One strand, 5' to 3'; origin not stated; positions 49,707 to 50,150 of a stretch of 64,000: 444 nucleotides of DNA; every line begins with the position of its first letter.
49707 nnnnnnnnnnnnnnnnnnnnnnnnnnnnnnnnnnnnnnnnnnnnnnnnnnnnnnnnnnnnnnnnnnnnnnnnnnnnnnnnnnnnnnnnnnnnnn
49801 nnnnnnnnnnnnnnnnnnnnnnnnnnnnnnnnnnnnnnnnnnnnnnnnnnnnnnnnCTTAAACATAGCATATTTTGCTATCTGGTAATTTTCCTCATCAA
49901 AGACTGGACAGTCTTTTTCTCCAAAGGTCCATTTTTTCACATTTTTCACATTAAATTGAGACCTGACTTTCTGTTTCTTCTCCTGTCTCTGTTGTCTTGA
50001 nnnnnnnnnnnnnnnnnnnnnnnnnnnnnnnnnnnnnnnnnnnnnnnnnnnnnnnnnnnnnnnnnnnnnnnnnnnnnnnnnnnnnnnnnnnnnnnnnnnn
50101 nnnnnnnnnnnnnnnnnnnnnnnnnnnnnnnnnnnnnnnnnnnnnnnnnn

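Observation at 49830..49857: In-frame duplicated donor: 27-bp tandem duplication creating an alternative 5' splice site 9 codons downstream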

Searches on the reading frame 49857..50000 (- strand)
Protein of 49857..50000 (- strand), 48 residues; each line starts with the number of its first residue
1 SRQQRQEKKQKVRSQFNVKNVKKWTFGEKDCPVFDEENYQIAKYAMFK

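Call 6: find_homologous_proteins(query=window:49857-50000:-, max_evalue=0.01)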
Query seq(48 aa): no candidate shares three 5-residue words with the query. No homologue found.
